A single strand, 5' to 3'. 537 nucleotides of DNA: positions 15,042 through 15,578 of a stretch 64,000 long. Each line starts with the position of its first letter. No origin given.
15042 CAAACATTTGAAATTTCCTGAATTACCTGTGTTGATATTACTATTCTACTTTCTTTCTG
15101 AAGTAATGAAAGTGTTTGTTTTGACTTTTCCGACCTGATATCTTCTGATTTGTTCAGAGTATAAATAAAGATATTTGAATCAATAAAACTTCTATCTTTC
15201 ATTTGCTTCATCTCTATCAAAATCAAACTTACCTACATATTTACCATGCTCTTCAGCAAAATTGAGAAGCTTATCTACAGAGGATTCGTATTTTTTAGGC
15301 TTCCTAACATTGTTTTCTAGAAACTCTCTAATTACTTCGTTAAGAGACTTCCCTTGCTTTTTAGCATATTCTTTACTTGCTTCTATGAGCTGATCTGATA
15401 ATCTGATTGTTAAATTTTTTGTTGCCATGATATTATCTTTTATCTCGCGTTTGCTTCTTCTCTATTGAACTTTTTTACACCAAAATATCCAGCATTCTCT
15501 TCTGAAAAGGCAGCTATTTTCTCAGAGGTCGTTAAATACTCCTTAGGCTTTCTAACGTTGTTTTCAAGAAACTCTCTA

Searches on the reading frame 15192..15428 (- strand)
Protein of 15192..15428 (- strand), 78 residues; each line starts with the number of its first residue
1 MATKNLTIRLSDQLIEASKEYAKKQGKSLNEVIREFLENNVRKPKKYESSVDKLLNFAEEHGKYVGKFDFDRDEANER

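Call 4: search_protein_families(library=pfam, proteins=[window:15192-15428:-], max_evalue=1)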
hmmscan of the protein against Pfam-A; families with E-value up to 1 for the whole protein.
window:15192-15428:- (78 aa): 10 families
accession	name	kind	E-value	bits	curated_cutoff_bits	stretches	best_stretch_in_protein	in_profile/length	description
PF19891.5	DUF6364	-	2.1e-10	41.4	27.3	1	4-55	3-50/70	Family of unknown function (DUF6364)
PF01402.27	RHH_1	-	7e-05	23.1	20.5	1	6-39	2-35/39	Ribbon-helix-helix protein, copG family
PF19807.5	DUF6290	-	0.00013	22.5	27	1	6-38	4-36/72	Family of unknown function (DUF6290)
PF22513.2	FitA-like_RHH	-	0.00013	22.3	27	1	5-40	2-38/39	Antitoxin FitA-like, ribbon-helix-helix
PF05534.18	HicB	-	0.0013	19.1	21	1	4-37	18-51/51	HicB family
PF12441.14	CopG_antitoxin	-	0.0042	18.2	28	1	3-39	42-78/79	CopG antitoxin of type II toxin-antitoxin system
PF00191.25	Annexin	-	0.0047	17.4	25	1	6-43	24-61/66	Annexin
PF04867.17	DUF643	-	0.012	16.6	25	1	15-40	40-65/114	Protein of unknown function (DUF643)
PF02697.20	VAPB_antitox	-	0.025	15.8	27.9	1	22-54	16-49/69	Putative antitoxin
PF07704.17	PSK_trans_fac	-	0.061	14.7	28.3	1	17-63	13-61/82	Rv0623-like transcription factor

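Call 5: search_protein_families(library=ncbifam, proteins=[window:15192-15428:-], max_evalue=1)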
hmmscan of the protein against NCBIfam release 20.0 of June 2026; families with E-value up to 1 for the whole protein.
window:15192-15428:- (78 aa): 10 families
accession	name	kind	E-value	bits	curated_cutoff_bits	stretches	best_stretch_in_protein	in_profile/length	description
NF046040.1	RelB_antitoxin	equivalog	0.0015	18.8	50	1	7-36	2-31/69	type II toxin-antitoxin system RelB family antitoxin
NF041551.1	YlcI_YnfO_N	subfamily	0.0043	17.1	30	1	3-34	2-32/42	YlcI/YnfO family protein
NF050181.1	TA_anti_VapB_Myco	equivalog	0.0063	17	60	1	8-60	6-58/72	type II toxin-antitoxin system VapB family antitoxin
NF007684.0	PRK10359.1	equivalog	0.016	14.9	248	1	16-78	8-71/232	lipopolysaccharide core heptose(II) kinase RfaY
NF002421.0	PRK01544.1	equivalog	0.017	13.8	567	1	8-56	302-345/524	bifunctional peptide chain release factor N(5)-glutamine methyltransferase PrmC/tRNA (guanosine(46)-N7)-methyltransferase TrmB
NF033131.1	vanT-G-Cterm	exception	0.033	13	460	1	10-65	159-214/368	serine racemase VanT catalytic subunit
NF008412.0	PRK11235.1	equivalog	0.047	13.9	96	1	5-38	3-36/80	type II toxin-antitoxin system RelB/DinJ family antitoxin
NF053762.1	aCcr1_fam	equivalog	0.055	13.4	60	1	7-35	4-32/38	aCcr1 family cell cycle regulator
NF002815.0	PRK02967.1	equivalog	0.15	12.1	83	1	5-49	3-48/139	nickel-responsive transcriptional regulator NikR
NF006212.0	PRK08339.1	equivalog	0.19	11.3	339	1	11-39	192-220/263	short chain dehydrogenase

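Call 9: find_homologous_proteins(query=window:15192-15428:-, max_evalue=10)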
Query window:15192-15428:- (78 aa): 19 proteins with E <= 10 among 19 candidates.
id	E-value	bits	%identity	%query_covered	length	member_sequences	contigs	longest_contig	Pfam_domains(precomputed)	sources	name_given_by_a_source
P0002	1.9e-41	156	99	100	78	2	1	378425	PF19891.6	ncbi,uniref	ncbi:DUF6364 family protein [Nonlabens sp.]|uniref:DUF6364 family protein n=1 Tax=Nonlabens sp. TaxI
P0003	2.2e-29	118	78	100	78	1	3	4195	PF19891.6,PF01402.28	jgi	jgi:predicted transcriptional regulator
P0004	9.5e-27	110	71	100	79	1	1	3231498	PF19891.6,PF01402.28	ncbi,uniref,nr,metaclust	ncbi:hypothetical protein AAU57_07800 [Nonlabens sp. YIK11]|uniref:DUF6364 family protein n=1 Tax=No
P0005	1.1e-24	103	71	100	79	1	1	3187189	PF19891.6,PF01402.28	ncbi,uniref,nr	ncbi:DUF6364 family protein [Nonlabens agnitus]|uniref:Uncharacterized protein n=1 Tax=Nonlabens agn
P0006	1.3e-24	103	68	100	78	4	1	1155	PF19891.6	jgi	jgi:predicted nucleotidyltransferase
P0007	3.4e-24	102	65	100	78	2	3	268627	PF19891.6,PF01402.28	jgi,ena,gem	-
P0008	8.7e-24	101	65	100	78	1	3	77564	PF19891.6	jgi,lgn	jgi:predicted DNA-binding protein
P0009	6.8e-23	98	65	100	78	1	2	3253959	PF19891.6,PF01402.28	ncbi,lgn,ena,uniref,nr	ncbi:Ribbon-helix-helix protein, copG family [Nonlabens sp. Hel1_33_55]|uniref:DUF6364 family protei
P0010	1.0e-22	97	69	100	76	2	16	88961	PF19891.6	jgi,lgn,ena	-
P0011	2.0e-22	96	71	100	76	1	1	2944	PF19891.6,PF01402.28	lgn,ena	-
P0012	2.2e-21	93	62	99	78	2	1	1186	PF19891.6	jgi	jgi:predicted house-cleaning noncanonical NTP pyrophosphatase (MazG superfamily)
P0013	2.3e-21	93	64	100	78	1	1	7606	PF19891.6,PF01402.28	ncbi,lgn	-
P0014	4.8e-21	92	68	100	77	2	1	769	PF19807.6,PF19891.6,PF01402.28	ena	-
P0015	2.8e-20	89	67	100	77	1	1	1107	PF19807.6,PF19891.6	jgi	jgi:antitoxin component of RelBE/YafQ-DinJ toxin-antitoxin module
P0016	3.1e-20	89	67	100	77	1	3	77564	PF19807.6,PF19891.6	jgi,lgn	jgi:antitoxin component of RelBE/YafQ-DinJ toxin-antitoxin module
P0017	2.7e-19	86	64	100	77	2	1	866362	PF19891.6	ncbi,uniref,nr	ncbi:DUF6364 family protein [Nonlabens antarcticus]|uniref:DUF6364 family protein n=1 Tax=Nonlabens 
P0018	8.3e-18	82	60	100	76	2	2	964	PF19891.6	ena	-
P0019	1.1e-17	81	60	100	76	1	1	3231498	PF19891.6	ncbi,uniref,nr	ncbi:hypothetical protein AAU57_07805 [Nonlabens sp. YIK11]|uniref:DUF6364 family protein n=1 Tax=No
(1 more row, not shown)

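Call 13: find_encoding_contigs(protein=P0006, flank=3000, max_places=6)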
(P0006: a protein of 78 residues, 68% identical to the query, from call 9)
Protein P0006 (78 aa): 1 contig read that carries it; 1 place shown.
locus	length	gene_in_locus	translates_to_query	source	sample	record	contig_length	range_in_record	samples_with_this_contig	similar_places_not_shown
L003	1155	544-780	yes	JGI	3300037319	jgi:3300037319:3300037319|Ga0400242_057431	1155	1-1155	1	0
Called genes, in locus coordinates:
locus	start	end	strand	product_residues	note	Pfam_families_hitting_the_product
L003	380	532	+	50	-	-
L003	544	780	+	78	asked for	PF19891:DUF6364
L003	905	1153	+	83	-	?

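Call 18: find_related_loci(query=A1, collection=genome_contigs, flank=4000)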
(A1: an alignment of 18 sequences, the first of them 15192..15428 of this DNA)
Query A1 (78 aa) in genome_contigs; peptide patterns used: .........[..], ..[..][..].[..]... (x = any residue, [..] = any of these).
92 stretches matched a pattern; 10 encode a relative of the query (tblastn E <= 1e-3); 10 distinct loci.
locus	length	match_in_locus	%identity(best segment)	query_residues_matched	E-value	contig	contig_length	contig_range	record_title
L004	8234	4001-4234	100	1-78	2e-49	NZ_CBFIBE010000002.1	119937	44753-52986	MAG: Nonlabens sp. isolate Co_bin_462_indstr Co_bin_462_indstr_c2, whole genome shotgun sequence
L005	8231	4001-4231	64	1-78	6e-27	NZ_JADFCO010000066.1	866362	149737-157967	Nonlabens antarcticus strain JCM 14068 427, whole genome shotgun sequence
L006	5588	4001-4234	64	1-78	3e-24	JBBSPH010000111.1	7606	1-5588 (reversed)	MAG: Flavobacteriales bacterium isolate LS6_sbin.50 LS6_sbin.50_K_680259_L_7606_cov_8.0000, whole genome shotgun sequenc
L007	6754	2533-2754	39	5-78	4e-11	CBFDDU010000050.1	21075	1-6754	MAG TPA_asm: uncultured Candidatus Electrothrix sp. isolate SRR26215675_binner123_Refined_103 genome assembly, contig: E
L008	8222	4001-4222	39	5-78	5e-11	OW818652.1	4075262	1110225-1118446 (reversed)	Candidatus Electrothrix laxa isolate HOU-scMAG genome assembly, chromosome: 1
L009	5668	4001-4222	39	5-78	4e-11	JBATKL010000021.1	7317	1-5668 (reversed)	MAG: Candidatus Electrothrix sp. isolate MFD10219_ilm_asm_bin13 k127_137862, whole genome shotgun sequence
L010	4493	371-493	51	1-41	8e-11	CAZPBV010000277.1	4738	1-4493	MAG TPA_asm: uncultured Bdellovibrionales bacterium isolate binchicken_co326_109 genome assembly, contig: NODE_10947_len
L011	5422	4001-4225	38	3-78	1e-7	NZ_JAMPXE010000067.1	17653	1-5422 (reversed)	MAG: Rhodoferax sp. isolate R2F_R2FSRR_metabat.23 R2F_C1696, whole genome shotgun sequence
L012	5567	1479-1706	35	2-78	3e-7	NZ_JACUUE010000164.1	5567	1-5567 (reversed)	MAG: Rhodoferax sp. isolate Kmv23 NODE_6810_length_5567_cov_11.337083, whole genome shotgun sequence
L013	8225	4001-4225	36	3-78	6e-7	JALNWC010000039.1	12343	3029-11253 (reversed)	MAG: Rhodoferax sp. isolate SO_2016_LW1 bin 11 scaffold05897_LW64-88_2016, whole genome shotgun sequence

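Call 19: find_encoding_contigs(protein=P0004, flank=4000, max_places=3)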
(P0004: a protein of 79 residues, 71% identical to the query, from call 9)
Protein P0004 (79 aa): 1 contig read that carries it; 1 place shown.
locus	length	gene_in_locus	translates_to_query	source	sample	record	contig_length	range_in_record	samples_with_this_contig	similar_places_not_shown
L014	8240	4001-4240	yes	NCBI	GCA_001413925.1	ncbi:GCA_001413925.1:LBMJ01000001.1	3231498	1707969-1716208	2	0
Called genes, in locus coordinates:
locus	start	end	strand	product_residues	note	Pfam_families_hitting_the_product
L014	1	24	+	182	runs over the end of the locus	PF12766:Pyridox_oxase_2, PF01243:PNPOx_N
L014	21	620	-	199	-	PF01205:Impact_N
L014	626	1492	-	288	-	PF00892:EamA (weak)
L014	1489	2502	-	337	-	PF00383:dCMP_cyt_deam_1, PF14437:MafB19-deam (weak), PF01872:RibD_C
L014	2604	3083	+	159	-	PF13302:Acetyltransf_3 (weak), PF00583:Acetyltransf_1, PF13673:Acetyltransf_10, PF13508:Acetyltransf_7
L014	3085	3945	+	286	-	PF17827:PrmC_N, PF07669:Eco57I (weak), PF02384:N6_Mtase (weak), PF05175:MTS, PF01170:UPF0020 (weak), PF13649:Methyltransf_25 (weak), PF13847:Methyltransf_31, PF08242:Methyltransf_12 (weak)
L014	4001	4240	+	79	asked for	PF19891:DUF6364, PF01402:RHH_1 (weak)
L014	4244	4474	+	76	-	PF19891:DUF6364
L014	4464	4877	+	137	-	PF01850:PIN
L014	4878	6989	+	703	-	PF22745:Nlig-Ia, PF01653:DNA_ligase_aden, PF03120:OB_DNA_ligase, PF03119:DNA_ligase_ZBD, PF14520:HHH_5 (faint), PF12826:HHH_2, PF00533:BRCT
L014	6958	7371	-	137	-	-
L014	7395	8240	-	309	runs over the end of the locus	PF00149:Metallophos, PF09587:PGA_cap (weak)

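Call 20: find_encoding_contigs(protein=P0008, flank=4000, max_places=4)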
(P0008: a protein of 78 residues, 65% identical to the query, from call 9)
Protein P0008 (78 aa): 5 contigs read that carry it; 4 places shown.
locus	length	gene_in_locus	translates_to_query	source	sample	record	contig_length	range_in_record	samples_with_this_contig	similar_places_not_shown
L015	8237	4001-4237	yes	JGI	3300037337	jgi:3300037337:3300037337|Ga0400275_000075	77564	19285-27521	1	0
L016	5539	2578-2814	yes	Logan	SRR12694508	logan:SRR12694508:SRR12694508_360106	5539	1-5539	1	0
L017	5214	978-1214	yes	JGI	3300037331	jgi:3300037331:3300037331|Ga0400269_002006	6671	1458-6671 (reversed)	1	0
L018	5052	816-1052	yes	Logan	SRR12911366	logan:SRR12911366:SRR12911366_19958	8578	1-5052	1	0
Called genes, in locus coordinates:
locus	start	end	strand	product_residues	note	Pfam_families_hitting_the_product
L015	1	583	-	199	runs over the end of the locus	PF01205:Impact_N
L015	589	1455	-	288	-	PF00892:EamA (weak)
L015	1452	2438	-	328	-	PF00383:dCMP_cyt_deam_1, PF14437:MafB19-deam, PF01872:RibD_C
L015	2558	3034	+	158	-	PF13302:Acetyltransf_3 (weak), PF13420:Acetyltransf_4 (weak), PF13673:Acetyltransf_10, PF00583:Acetyltransf_1, PF13508:Acetyltransf_7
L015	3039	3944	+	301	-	PF17827:PrmC_N (weak), PF01170:UPF0020, PF13847:Methyltransf_31 (weak), PF05175:MTS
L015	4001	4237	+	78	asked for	PF19891:DUF6364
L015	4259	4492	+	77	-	PF19807:DUF6290 (weak), PF19891:DUF6364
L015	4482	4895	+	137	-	PF01850:PIN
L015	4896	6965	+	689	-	PF22745:Nlig-Ia, PF12738:PTCB-BRCT (faint), PF01653:DNA_ligase_aden, PF03120:OB_DNA_ligase, PF03119:DNA_ligase_ZBD, PF14520:HHH_5 (faint), PF12826:HHH_2, PF00533:BRCT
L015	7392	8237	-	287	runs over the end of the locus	PF14267:DUF4357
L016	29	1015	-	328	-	PF00383:dCMP_cyt_deam_1, PF14437:MafB19-deam, PF01872:RibD_C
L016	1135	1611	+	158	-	PF13302:Acetyltransf_3 (weak), PF13420:Acetyltransf_4 (weak), PF13673:Acetyltransf_10, PF00583:Acetyltransf_1, PF13508:Acetyltransf_7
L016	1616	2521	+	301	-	PF01170:UPF0020 (weak), PF13847:Methyltransf_31 (faint), PF05175:MTS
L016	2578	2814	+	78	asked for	PF19891:DUF6364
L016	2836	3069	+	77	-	PF19807:DUF6290 (weak), PF19891:DUF6364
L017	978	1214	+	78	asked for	PF19891:DUF6364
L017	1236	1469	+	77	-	PF19807:DUF6290 (weak), PF19891:DUF6364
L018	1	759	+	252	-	?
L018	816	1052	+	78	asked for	PF19891:DUF6364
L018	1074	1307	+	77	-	PF19807:DUF6290 (weak), PF19891:DUF6364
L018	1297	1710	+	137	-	PF01850:PIN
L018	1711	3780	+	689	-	PF22745:Nlig-Ia, PF12738:PTCB-BRCT (faint), PF01653:DNA_ligase_aden, PF03120:OB_DNA_ligase, PF03119:DNA_ligase_ZBD, PF14520:HHH_5 (faint), PF12826:HHH_2, PF00533:BRCT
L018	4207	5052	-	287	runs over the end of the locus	PF14267:DUF4357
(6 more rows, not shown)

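Call 21: find_encoding_contigs(protein=P0012, flank=4000, max_places=4)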
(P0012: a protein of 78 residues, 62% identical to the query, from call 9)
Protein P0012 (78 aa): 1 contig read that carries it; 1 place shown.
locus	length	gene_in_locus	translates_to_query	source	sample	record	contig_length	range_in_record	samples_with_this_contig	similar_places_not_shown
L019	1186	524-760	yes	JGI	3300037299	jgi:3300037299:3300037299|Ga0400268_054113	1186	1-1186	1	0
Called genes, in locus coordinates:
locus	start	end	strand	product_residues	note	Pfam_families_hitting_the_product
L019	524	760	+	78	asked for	PF19891:DUF6364 (weak)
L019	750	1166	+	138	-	PF01850:PIN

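Call 24: find_encoding_contigs(protein=P0009, flank=3000, max_places=2)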
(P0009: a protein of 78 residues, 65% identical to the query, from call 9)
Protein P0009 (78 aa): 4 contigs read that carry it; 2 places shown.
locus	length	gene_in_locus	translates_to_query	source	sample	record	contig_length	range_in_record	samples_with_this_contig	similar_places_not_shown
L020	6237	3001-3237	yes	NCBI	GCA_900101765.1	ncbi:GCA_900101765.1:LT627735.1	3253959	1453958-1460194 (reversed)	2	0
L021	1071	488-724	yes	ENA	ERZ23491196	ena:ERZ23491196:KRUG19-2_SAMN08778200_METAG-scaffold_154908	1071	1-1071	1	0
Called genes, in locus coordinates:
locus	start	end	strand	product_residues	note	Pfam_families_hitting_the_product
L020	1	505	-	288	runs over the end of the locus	PF00892:EamA (weak)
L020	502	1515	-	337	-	PF00383:dCMP_cyt_deam_1, PF14437:MafB19-deam, PF01872:RibD_C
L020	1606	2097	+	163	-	PF13302:Acetyltransf_3 (weak), PF13673:Acetyltransf_10, PF00583:Acetyltransf_1, PF13508:Acetyltransf_7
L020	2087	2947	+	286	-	PF17827:PrmC_N, PF05175:MTS, PF01170:UPF0020 (faint), PF13847:Methyltransf_31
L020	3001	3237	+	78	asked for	PF19891:DUF6364, PF01402:RHH_1 (faint)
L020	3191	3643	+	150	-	PF01850:PIN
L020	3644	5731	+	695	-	PF22745:Nlig-Ia, PF01653:DNA_ligase_aden, PF03120:OB_DNA_ligase, PF03119:DNA_ligase_ZBD, PF14520:HHH_5 (faint), PF12826:HHH_2, PF00533:BRCT, PF12738:PTCB-BRCT (weak)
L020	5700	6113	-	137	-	-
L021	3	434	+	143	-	?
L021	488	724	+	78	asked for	PF19891:DUF6364, PF01402:RHH_1 (faint)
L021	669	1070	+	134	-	?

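Call 25: find_encoding_contigs(protein=P0007, flank=3000, max_places=3)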
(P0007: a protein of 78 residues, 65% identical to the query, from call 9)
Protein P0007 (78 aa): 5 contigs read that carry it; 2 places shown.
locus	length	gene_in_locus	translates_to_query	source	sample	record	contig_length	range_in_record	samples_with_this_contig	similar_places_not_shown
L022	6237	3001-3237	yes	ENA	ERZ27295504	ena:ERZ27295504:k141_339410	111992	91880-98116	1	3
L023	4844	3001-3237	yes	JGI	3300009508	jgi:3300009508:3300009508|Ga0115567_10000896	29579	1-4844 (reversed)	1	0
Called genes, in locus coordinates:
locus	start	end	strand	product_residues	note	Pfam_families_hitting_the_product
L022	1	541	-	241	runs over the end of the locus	PF03932:CutC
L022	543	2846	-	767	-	PF02838:Glyco_hydro_20b, PF00728:Glyco_hydro_20, PF13287:Fn3_assoc, PF13290:CHB_HEX_C_1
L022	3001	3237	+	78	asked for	PF19891:DUF6364, PF01402:RHH_1 (weak)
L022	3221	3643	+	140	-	PF01850:PIN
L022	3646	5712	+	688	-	PF22745:Nlig-Ia, PF01653:DNA_ligase_aden, PF03120:OB_DNA_ligase, PF03119:DNA_ligase_ZBD, PF14520:HHH_5 (faint), PF12826:HHH_2, PF00533:BRCT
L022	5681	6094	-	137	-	-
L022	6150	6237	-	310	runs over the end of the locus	PF00149:Metallophos, PF09587:PGA_cap (weak)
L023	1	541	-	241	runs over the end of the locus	PF03932:CutC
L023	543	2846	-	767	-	PF02838:Glyco_hydro_20b, PF00728:Glyco_hydro_20, PF13287:Fn3_assoc, PF13290:CHB_HEX_C_1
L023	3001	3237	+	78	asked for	PF19891:DUF6364, PF01402:RHH_1 (weak)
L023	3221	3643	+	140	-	PF01850:PIN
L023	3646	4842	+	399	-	?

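Call 26: find_encoding_contigs(protein=P0005, flank=3000, max_places=2)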
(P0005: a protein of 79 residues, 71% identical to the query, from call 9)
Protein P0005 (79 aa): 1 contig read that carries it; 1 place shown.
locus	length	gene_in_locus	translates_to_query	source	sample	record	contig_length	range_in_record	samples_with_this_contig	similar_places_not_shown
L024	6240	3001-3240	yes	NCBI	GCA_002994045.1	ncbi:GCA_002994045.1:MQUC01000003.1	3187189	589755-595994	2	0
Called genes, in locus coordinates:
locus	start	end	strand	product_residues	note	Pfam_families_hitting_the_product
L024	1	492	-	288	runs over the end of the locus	PF00892:EamA (weak)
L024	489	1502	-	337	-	PF00383:dCMP_cyt_deam_1, PF14437:MafB19-deam (weak), PF01872:RibD_C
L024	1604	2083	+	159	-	PF13302:Acetyltransf_3 (weak), PF00583:Acetyltransf_1, PF13673:Acetyltransf_10, PF13508:Acetyltransf_7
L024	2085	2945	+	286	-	PF17827:PrmC_N (weak), PF02384:N6_Mtase (weak), PF05175:MTS, PF06325:PrmA (weak), PF07669:Eco57I (faint), PF01170:UPF0020 (weak), PF13649:Methyltransf_25 (weak), PF13847:Methyltransf_31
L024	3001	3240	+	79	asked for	PF19891:DUF6364, PF01402:RHH_1 (weak)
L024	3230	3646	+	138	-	PF01850:PIN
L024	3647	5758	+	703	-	PF22745:Nlig-Ia, PF01653:DNA_ligase_aden, PF03120:OB_DNA_ligase, PF03119:DNA_ligase_ZBD, PF14520:HHH_5 (faint), PF12826:HHH_2, PF00533:BRCT, PF12738:PTCB-BRCT (weak)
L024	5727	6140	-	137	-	-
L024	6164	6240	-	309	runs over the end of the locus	PF00149:Metallophos, PF09587:PGA_cap (faint)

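Call 27: find_encoding_contigs(protein=P0003, flank=3000, max_places=3)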
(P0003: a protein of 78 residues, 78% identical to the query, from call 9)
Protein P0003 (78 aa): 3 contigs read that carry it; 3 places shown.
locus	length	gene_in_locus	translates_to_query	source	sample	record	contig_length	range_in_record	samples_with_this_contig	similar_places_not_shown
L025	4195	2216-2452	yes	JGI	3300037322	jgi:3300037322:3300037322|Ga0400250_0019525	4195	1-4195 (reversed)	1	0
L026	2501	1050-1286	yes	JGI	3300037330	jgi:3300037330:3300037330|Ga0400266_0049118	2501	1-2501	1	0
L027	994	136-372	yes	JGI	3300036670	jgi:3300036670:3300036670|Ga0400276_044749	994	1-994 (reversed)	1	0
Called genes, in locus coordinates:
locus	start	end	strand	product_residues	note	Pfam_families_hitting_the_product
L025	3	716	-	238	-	?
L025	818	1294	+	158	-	PF13302:Acetyltransf_3 (weak), PF00583:Acetyltransf_1, PF13673:Acetyltransf_10, PF13508:Acetyltransf_7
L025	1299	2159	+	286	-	PF17827:PrmC_N (weak), PF05175:MTS, PF01170:UPF0020 (weak), PF13649:Methyltransf_25 (weak), PF13847:Methyltransf_31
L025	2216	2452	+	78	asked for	PF19891:DUF6364, PF01402:RHH_1 (weak)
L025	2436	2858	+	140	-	PF01850:PIN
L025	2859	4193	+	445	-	?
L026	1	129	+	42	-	?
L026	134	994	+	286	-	PF17827:PrmC_N (weak), PF05175:MTS, PF01170:UPF0020 (weak), PF13649:Methyltransf_25 (weak), PF13847:Methyltransf_31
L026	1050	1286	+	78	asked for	PF19891:DUF6364, PF01402:RHH_1 (weak)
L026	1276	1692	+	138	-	PF01850:PIN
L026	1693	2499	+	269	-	?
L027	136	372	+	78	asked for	PF19891:DUF6364, PF01402:RHH_1 (weak)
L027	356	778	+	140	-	PF01850:PIN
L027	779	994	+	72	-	?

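Call 28: find_encoding_contigs(protein=P0010, flank=3000, max_places=5)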
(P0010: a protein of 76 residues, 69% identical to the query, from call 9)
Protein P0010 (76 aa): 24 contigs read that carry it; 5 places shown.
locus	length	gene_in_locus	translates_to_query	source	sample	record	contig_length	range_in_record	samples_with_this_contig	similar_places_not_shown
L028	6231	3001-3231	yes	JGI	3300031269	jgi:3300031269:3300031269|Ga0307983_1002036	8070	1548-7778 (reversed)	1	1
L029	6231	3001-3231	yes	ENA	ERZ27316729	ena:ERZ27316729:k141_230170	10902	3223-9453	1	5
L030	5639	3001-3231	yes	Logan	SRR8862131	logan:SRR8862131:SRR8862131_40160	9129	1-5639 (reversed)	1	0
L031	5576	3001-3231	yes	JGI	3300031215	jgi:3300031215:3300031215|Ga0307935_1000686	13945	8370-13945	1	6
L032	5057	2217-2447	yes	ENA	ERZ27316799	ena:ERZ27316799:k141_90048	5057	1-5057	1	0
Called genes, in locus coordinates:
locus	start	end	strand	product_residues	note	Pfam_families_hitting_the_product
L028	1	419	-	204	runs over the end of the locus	PF09997:DUF2238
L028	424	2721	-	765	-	PF02838:Glyco_hydro_20b, PF00728:Glyco_hydro_20, PF13287:Fn3_assoc, PF13290:CHB_HEX_C_1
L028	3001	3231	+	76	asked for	PF19891:DUF6364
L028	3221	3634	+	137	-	PF01850:PIN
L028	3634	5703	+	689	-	PF22745:Nlig-Ia, PF01653:DNA_ligase_aden, PF03120:OB_DNA_ligase, PF03119:DNA_ligase_ZBD, PF14520:HHH_5 (faint), PF12826:HHH_2, PF00533:BRCT, PF12738:PTCB-BRCT (weak)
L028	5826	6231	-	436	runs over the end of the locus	PF00909:Ammonium_transp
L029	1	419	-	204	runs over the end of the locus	PF09997:DUF2238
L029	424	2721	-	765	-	PF02838:Glyco_hydro_20b, PF00728:Glyco_hydro_20, PF13287:Fn3_assoc, PF13290:CHB_HEX_C_1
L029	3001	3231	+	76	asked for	PF19891:DUF6364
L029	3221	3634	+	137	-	PF01850:PIN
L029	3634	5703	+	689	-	PF22745:Nlig-Ia, PF01653:DNA_ligase_aden, PF03120:OB_DNA_ligase, PF03119:DNA_ligase_ZBD, PF14520:HHH_5 (faint), PF12826:HHH_2, PF00533:BRCT, PF12738:PTCB-BRCT (weak)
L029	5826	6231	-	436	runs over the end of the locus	PF00909:Ammonium_transp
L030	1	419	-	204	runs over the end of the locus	PF09997:DUF2238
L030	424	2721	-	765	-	PF02838:Glyco_hydro_20b, PF00728:Glyco_hydro_20, PF13287:Fn3_assoc, PF13290:CHB_HEX_C_1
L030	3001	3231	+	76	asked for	PF19891:DUF6364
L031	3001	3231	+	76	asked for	PF19891:DUF6364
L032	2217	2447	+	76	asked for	PF19891:DUF6364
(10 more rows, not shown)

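Call 30: find_related_loci(query=A1, collection=metagenome_contigs, flank=2500)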
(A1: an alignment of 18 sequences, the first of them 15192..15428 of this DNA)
Query A1 (78 aa) in metagenome_contigs; peptide patterns used: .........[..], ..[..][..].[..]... (x = any residue, [..] = any of these).
143 stretches matched a pattern; 10 encode a relative of the query (tblastn E <= 1e-3); 10 distinct loci.
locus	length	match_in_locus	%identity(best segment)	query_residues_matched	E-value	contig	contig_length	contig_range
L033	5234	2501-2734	68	1-78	9e-33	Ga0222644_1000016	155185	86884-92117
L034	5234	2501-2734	65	1-78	9e-32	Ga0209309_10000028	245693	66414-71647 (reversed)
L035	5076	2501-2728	69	1-78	5e-30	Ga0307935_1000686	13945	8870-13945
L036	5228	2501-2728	69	1-78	5e-30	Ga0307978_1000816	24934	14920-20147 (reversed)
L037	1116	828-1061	59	1-78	1e-28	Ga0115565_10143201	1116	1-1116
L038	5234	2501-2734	100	1-78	1e-49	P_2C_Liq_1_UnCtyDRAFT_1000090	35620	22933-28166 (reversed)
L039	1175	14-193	38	18-78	1e-9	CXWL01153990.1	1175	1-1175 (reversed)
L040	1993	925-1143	36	5-78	2e-7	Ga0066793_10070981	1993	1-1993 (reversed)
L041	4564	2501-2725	36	3-78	3e-7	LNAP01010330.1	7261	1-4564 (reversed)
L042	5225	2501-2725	36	3-78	4e-7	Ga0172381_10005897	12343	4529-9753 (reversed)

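Call 54: search_solved_structures(query=A1, max_evalue=10)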
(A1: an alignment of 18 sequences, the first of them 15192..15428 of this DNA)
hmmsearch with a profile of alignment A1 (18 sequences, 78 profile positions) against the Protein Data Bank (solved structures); distinct sequences matched with E-value up to 10: 8.
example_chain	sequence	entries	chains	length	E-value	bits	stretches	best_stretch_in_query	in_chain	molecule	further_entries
2mdv_A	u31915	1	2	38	0.14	15.8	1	6-38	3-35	Designed protein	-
1b01_A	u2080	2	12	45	0.17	15.4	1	4-41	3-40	TRANSCRIPTIONAL REPRESSOR COPG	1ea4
2cpg_A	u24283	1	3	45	0.19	15.3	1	4-40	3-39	TRANSCRIPTIONAL REPRESSOR COPG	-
4hv0_A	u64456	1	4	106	0.48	14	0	15-40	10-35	AvtR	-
5x3t_A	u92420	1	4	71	0.69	13.5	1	7-41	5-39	Antitoxin VapB26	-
6ch3_B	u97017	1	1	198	0.74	13.4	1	20-70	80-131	Flagellar secretion chaperone FliS,Flagellin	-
5le2_A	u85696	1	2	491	0.87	13.2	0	8-47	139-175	DDD_D12_15_D12_15_D12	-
9ghi_B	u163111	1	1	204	0.92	13.1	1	11-28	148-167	Glycoprotein G2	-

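Call 76: predict_structure(alignment_id=A1)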
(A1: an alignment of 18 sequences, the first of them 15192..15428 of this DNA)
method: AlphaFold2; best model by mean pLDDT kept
length: 78 residues; sequences in the alignment: 18
mean_pLDDT: 64.1   pTM: 0.36
mean pLDDT of the five models: 64.1, 63.3, 59.5, 58.9, 58.8
residues with pLDDT >= 90: 0; 70-90: 27; 50-70: 42; < 50: 9
segments of 3 or more residues with pLDDT < 50: 63-67
pLDDT, mean of each block of 10 residues (from residue 1): 60 77 78 73 60 62 49 52
secondary structure, 60 per line:
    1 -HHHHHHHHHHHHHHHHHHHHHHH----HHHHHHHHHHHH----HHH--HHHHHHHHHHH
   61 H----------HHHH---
elements in order: H2-24 H29-40 H50-61 H72-75

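Call 77: search_dna_similar(query=window:15192-15428:-, collection=plasmids, mode=protein, max_evalue=0.001, max_rows=8)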
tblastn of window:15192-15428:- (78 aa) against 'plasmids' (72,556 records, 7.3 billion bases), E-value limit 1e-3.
Records with a match: 1; places in all: 1; records where one place covers at least 80% of the query: 1.
Best place of each record, by identity: <60% 1.
By first word of the organism name: Candidatus 1.
By predicted mobility (MOB-suite, as given by PLSDB): mobilizable 1.
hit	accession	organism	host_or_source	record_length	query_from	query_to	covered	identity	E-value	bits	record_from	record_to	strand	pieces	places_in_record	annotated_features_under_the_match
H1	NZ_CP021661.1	Candidatus Fukatsuia symbiotica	Acyrthosiphon pisum,cell culture,cell ...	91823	5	78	95%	32.4%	2e-4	45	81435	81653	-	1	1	DUF6364 family protein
